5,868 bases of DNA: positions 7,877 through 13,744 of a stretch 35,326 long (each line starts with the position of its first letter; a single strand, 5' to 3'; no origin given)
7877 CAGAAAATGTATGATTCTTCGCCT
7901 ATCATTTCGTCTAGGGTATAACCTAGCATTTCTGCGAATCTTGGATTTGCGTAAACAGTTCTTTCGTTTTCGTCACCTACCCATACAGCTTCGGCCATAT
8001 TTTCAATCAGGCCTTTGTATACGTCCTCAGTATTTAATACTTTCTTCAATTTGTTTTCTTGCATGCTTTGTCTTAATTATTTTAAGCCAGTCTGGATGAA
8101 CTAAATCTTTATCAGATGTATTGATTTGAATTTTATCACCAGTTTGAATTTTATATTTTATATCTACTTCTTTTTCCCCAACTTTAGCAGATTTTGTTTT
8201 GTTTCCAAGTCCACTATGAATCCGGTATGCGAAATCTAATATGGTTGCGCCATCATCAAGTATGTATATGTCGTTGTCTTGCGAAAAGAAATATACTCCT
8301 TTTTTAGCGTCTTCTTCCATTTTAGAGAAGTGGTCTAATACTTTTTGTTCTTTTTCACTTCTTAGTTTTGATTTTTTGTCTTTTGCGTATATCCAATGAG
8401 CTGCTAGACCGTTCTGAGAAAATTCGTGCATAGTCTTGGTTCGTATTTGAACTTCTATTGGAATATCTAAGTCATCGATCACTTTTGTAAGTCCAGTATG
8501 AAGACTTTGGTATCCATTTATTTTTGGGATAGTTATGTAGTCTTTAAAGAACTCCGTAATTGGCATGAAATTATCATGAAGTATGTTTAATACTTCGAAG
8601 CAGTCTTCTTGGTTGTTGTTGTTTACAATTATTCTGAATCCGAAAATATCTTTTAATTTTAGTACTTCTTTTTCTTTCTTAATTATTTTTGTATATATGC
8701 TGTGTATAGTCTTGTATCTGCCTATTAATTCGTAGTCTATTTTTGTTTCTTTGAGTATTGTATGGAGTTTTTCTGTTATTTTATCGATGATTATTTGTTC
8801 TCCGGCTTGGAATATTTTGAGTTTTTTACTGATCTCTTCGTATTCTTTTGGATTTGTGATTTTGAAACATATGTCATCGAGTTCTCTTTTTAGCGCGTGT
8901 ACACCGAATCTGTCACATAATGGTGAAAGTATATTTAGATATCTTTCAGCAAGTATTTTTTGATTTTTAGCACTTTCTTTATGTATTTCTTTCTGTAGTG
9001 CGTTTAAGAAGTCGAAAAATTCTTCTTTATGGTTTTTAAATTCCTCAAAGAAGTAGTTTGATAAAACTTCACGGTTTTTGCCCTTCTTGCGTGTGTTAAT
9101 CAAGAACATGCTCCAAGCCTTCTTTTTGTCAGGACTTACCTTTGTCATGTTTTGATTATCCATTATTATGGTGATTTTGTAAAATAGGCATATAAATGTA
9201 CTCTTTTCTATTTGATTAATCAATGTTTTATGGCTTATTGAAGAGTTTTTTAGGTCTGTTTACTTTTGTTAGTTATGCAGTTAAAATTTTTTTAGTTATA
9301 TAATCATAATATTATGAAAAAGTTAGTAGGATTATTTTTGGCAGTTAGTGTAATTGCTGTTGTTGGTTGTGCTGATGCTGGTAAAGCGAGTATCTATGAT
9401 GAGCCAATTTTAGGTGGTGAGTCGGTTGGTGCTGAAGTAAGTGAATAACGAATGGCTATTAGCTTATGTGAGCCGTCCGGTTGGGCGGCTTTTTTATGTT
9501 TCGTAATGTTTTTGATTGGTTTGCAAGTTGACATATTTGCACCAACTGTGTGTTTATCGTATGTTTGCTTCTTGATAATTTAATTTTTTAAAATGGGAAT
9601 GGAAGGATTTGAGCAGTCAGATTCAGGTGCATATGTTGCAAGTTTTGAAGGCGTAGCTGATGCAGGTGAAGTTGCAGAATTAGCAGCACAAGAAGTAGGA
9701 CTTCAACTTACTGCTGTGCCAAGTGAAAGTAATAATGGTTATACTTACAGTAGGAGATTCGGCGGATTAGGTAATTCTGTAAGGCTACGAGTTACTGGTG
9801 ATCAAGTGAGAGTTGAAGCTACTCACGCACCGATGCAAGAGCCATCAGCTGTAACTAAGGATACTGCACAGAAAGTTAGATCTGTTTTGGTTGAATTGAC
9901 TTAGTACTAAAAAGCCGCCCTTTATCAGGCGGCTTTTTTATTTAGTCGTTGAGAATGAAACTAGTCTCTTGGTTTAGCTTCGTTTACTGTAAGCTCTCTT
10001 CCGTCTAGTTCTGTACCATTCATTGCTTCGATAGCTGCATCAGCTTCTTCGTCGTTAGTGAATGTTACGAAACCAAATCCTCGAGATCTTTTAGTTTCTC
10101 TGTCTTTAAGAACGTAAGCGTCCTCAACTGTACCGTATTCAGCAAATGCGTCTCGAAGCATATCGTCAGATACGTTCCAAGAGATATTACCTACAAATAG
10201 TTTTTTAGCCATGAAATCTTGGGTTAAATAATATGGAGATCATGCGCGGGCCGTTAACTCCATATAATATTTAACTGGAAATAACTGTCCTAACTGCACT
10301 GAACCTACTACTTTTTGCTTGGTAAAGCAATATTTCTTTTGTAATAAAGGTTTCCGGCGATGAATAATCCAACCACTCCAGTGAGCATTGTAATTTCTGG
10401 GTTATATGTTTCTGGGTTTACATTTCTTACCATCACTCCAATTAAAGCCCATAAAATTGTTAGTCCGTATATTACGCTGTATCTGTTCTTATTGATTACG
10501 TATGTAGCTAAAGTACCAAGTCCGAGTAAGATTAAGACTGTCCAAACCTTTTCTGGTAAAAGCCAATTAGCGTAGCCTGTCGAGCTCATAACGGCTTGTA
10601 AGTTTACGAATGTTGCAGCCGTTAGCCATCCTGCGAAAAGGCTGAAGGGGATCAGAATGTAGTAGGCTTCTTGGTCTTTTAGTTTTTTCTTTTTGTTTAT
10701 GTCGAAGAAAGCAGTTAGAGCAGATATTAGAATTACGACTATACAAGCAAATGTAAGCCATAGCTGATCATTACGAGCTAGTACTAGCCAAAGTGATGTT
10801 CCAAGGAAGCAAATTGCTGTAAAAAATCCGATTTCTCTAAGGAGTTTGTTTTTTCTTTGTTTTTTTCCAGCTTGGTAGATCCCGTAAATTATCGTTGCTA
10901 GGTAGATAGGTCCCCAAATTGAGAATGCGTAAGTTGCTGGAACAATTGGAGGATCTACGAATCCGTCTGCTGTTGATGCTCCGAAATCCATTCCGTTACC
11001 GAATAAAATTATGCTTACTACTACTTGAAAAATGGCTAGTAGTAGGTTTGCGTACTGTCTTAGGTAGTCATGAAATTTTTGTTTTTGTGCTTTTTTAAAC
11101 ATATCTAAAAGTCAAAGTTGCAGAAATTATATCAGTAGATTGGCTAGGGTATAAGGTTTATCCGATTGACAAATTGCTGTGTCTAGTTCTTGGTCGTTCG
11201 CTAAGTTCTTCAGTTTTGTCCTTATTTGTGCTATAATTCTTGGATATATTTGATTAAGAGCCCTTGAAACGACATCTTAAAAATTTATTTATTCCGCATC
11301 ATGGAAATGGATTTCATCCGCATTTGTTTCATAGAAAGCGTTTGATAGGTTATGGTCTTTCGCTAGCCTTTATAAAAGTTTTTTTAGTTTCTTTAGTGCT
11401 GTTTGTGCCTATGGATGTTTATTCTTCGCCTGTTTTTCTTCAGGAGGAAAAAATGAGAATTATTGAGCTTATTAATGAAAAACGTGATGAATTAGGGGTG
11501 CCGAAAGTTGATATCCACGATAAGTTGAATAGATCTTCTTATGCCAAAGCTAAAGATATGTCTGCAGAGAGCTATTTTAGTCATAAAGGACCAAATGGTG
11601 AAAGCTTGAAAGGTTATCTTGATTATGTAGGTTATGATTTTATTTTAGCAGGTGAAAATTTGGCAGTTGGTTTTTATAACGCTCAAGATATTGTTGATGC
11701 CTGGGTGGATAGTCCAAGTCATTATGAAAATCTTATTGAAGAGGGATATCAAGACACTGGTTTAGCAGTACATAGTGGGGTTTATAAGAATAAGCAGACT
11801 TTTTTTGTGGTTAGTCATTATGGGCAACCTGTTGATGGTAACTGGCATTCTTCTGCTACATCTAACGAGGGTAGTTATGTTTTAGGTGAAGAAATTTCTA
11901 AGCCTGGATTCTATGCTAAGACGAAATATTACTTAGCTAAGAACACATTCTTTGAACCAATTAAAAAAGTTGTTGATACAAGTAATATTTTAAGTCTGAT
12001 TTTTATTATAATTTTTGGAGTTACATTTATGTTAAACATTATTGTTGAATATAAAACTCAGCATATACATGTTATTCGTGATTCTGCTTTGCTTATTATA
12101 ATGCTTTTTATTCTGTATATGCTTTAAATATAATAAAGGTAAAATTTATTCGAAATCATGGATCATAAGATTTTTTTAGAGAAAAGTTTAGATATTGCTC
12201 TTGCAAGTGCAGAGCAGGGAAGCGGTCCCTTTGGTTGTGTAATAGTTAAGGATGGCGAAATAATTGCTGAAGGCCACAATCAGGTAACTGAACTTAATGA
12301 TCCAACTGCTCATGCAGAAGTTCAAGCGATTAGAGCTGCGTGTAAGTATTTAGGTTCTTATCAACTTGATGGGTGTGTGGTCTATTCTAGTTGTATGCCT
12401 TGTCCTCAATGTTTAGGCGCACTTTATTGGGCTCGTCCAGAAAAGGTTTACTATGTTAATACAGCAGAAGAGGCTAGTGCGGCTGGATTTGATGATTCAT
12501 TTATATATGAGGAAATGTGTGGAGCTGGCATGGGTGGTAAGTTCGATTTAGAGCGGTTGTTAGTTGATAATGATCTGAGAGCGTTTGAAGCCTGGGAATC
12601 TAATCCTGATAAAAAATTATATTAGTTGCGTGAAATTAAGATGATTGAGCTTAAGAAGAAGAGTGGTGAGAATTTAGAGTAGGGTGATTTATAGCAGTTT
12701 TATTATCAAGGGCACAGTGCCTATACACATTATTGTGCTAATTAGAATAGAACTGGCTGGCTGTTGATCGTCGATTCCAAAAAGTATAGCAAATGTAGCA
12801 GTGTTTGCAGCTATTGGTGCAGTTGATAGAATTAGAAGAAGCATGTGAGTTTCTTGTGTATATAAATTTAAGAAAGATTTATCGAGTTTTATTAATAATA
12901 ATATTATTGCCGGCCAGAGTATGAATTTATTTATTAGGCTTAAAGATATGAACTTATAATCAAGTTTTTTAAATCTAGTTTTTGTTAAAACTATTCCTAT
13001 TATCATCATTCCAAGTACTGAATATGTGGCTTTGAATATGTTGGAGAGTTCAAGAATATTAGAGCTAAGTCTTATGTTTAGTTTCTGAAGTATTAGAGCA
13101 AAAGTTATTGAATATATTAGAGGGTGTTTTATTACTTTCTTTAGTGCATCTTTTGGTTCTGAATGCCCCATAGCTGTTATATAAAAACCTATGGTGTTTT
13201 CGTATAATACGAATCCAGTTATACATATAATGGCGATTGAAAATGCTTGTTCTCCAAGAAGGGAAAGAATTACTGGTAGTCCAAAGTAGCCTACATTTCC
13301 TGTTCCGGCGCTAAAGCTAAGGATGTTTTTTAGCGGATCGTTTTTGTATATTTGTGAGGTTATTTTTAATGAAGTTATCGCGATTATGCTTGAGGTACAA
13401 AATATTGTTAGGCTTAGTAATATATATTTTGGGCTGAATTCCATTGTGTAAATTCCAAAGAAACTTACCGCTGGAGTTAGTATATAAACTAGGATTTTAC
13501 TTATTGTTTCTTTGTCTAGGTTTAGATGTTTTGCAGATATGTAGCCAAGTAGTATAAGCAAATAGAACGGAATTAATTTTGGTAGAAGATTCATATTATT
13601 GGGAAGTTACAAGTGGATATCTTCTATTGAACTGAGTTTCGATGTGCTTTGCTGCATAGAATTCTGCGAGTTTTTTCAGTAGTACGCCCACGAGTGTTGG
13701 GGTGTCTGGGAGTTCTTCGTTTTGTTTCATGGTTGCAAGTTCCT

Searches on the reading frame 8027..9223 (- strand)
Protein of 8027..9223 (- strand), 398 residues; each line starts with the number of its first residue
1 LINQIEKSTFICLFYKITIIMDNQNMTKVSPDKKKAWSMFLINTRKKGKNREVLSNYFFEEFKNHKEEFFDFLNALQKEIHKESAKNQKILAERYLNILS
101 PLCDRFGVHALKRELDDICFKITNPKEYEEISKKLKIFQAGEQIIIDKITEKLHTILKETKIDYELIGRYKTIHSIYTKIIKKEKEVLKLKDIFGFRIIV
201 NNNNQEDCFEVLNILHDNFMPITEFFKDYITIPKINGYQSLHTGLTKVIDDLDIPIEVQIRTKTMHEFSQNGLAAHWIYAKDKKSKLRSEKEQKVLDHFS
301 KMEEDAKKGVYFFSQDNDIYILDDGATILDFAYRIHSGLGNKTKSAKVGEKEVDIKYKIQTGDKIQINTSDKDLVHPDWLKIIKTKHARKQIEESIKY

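Call 5: search_protein_families(library=pfam, proteins=[window:8027-9223:-], max_evalue=0.01)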
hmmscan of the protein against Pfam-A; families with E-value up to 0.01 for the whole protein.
window:8027-9223:- (398 aa): 3 families
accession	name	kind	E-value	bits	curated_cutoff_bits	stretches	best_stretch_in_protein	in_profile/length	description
PF04607.23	RelA_SpoT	-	2.2e-33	115.4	27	1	168-283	1-112/113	Region found in RelA / SpoT proteins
PF02824.27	TGS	-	1e-14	54.7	22.2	1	312-368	3-59/60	TGS domain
PF15203.11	TMEM95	-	0.0097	16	27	0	105-203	5-103/151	TMEM95 family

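Call 20: find_related_loci(query=window:8027-9220:-, collection=genome_contigs, flank=10000)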
Query window:8027-9220:- (397 aa) in genome_contigs; peptide patterns used: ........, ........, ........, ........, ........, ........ (x = any residue, [..] = any of these).
412 stretches matched a pattern; 5 encode a relative of the query (tblastn E <= 1e-3); 5 distinct loci.
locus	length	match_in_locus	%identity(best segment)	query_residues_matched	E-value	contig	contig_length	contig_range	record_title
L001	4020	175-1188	35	68-396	4e-58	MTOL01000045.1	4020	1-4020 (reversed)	MAG: Deferribacteres bacterium JdFR-76 JGI24019J35510_1004217, whole genome shotgun sequence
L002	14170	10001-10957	36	83-391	1e-56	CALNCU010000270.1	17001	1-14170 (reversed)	MAG TPA_asm: uncultured Armatimonadetes bacterium isolate SRR1561993_bin.101_CONCOCT_v1.1_MAG genome assembly, contig: E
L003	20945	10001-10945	30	97-396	7e-44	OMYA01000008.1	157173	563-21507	uncultured Bacteroidales bacterium isolate RUG079 genome assembly, contig: scaffold_60, whole genome shotgun sequence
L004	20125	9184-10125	30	97-396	6e-44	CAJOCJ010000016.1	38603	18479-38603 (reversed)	uncultured Bacteroidales bacterium isolate Red_deer_1_mag_136 genome assembly, contig: scaffold_732, whole genome shotgu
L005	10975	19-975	32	97-396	5e-46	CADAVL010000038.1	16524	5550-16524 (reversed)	MAG: Ruminococcaceae bacterium isolate RUG13660 genome assembly, contig: RUG13660_asm_38, whole genome shotgun sequence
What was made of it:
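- Tried and rejected: The same scan with the Rel neighbour found only distant relatives of 30-36% identity and no synteny (call 20).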

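Call 66: search_solved_structures(query=window:8027-9220:-, max_evalue=0.001, show_alignments=1)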
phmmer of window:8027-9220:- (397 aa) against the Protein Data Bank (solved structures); distinct sequences matched with E-value up to 0.001: 22.
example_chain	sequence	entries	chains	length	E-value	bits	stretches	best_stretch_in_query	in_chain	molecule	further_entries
6yxa_A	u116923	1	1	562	1.7e-54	188.6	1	80-394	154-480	GTP pyrophosphokinase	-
5iqr_8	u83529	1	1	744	8.6e-47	163.2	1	81-380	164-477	GTP pyrophosphokinase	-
5kps_A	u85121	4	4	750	8.9e-47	163.2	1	81-380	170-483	GTP pyrophosphokinase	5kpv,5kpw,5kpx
5l3p_z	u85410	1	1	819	1.2e-46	162.8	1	81-380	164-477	GTP pyrophosphokinase,GTP pyrophosphokinase,GTP pyrophosphokinase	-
7oiw_A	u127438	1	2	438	2.9e-40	141.7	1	88-342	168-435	GTP pyrophosphokinase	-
8fr8_I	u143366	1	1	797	8.3e-40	140.2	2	89-282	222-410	GTP pyrophosphokinase RelA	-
8acu_A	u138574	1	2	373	1.9e-38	135.8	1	79-292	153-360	GTP pyrophosphokinase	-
1vj7_A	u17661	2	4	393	3.8e-35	124.9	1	75-297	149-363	Bifunctional RELA/SPOT | Bifunctional (p)ppGpp synthase/hydrolase RelA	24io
9s6k_B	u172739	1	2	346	1e-31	113.6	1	93-271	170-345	GTP pyrophosphokinase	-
5xnx_A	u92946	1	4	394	1.3e-31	113.3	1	89-282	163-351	Bifunctional (p)ppGpp synthase/hydrolase RelA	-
6s2t_A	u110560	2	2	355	9.7e-25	90.7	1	70-265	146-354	(P)ppGpp synthetase I, SpoT/RelA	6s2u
7ohg_A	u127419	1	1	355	9.7e-25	90.7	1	70-265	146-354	Guanosine-3',5'-bis(Diphosphate) 3'-pyrophosphohydrolase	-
6s2v_A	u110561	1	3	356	9.8e-25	90.6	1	70-265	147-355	(P)ppGpp synthetase I, SpoT/RelA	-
6htq_x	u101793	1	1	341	1e-13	54.4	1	309-394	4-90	GTP pyrophosphokinase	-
7qpr_A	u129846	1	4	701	2.3e-12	49.9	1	90-395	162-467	ACT domain protein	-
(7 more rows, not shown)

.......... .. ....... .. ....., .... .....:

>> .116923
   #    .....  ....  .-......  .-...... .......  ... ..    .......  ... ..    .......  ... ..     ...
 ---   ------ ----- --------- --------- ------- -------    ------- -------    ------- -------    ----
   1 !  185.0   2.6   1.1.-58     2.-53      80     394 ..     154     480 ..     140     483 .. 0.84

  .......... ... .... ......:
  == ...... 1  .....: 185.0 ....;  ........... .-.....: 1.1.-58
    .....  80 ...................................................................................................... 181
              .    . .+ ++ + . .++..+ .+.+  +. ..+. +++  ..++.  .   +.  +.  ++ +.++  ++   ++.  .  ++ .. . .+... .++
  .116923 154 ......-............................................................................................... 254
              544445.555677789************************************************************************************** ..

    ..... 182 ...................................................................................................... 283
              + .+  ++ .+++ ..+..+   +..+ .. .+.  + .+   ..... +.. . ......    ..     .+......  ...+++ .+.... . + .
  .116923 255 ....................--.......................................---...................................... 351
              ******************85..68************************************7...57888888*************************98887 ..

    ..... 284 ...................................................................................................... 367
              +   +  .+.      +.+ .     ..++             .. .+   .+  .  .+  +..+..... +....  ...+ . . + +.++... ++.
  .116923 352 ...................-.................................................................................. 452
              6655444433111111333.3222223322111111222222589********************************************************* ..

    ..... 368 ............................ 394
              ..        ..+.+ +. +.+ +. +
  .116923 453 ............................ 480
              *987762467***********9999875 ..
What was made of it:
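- Closest known: Long RelA/SpoT homologues with sensor partners. Same: The neighbouring gene has the RelA_SpoT synthetase and TGS domains and aligns with Bacillus subtilis Rel at E=1.7e-54 (call 66).
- The Rel protein carries a TGS domain and aligns over 315 residues with housekeeping Rel/RelA (call 66).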

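Call 74: search_protein_families(library=padloc, proteins=[window:8030-9223:-], max_evalue=0.01)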
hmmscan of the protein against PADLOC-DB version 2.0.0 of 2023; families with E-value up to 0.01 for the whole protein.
window:8030-9223:- (398 aa): 1 family
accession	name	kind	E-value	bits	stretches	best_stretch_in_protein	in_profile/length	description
PDLC04999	PDC-S33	-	4.4e-18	63.8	1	121-302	23-208/349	-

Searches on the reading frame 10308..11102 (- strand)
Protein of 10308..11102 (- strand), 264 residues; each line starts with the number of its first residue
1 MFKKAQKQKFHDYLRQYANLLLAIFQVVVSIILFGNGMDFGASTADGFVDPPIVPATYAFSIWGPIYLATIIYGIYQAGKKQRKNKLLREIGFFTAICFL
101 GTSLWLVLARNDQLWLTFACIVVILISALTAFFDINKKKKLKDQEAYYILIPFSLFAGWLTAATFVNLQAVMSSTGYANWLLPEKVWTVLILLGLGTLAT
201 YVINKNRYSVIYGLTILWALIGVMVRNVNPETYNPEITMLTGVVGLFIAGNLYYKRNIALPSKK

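Call 5: search_protein_families(library=pfam, proteins=[window:10308-11102:-], max_evalue=0.01)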
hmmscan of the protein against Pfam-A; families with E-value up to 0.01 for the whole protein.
window:10308-11102:- (264 aa): 1 family
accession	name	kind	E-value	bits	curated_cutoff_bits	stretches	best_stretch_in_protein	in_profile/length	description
PF14256.11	YwiC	-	0.0094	16.7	25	1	52-132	24-101/126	YwiC-like protein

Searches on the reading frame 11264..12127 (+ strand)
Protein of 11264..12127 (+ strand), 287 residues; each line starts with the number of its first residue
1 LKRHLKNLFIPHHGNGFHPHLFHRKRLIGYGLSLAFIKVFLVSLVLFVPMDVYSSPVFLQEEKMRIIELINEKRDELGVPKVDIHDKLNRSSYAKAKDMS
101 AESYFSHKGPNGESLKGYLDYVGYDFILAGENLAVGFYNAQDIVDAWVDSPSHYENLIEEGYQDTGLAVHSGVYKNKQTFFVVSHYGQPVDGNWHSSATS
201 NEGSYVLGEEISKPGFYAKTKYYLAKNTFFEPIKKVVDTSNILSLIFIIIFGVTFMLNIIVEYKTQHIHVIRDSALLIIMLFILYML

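Call 5: search_protein_families(library=pfam, proteins=[window:11264-12127:+], max_evalue=0.01)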
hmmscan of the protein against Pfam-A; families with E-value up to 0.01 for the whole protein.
window:11264-12127:+ (287 aa): 1 family
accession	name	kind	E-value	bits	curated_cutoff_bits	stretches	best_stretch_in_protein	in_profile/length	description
PF00188.32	CAP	-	7.1e-17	62.8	21.1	1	68-185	2-116/117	Cysteine-rich secretory protein family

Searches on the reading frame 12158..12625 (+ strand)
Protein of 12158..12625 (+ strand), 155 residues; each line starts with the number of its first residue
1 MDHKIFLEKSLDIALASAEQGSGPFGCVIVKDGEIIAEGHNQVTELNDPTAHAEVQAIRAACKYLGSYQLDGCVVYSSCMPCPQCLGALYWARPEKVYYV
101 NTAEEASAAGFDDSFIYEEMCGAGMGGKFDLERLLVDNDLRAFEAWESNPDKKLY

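Call 11: search_protein_families(library=pfam, proteins=[window:12158-12625:+], max_evalue=0.001)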
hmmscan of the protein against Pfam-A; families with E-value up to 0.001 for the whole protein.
window:12158-12625:+ (155 aa): 2 families
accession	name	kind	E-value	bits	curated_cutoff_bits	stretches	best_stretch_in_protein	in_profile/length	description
PF00383.29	dCMP_cyt_deam_1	-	3.9e-27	94.6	25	1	3-100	4-101/102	Cytidine and deoxycytidylate deaminase zinc-binding region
PF14437.12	MafB19-deam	-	2.4e-21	76.6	27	1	1-109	1-109/142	MafB19-like deaminase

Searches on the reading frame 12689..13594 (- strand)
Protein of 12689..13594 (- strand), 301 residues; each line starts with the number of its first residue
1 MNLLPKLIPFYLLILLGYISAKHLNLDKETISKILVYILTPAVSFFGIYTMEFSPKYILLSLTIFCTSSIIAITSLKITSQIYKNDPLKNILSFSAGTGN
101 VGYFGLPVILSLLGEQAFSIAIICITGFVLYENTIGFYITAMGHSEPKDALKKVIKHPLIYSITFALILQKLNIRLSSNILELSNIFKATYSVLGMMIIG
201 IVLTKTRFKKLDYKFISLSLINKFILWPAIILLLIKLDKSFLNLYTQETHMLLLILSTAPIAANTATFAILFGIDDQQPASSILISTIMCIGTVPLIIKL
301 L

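Call 11: search_protein_families(library=pfam, proteins=[window:12689-13594:-], max_evalue=0.001)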
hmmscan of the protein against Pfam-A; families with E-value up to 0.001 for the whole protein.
window:12689-13594:- (301 aa): 1 family
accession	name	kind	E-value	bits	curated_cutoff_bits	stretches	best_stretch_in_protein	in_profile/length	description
PF03547.23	Mem_trans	-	5.9e-16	58.5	25.7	2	6-125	5-132/343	Membrane transport protein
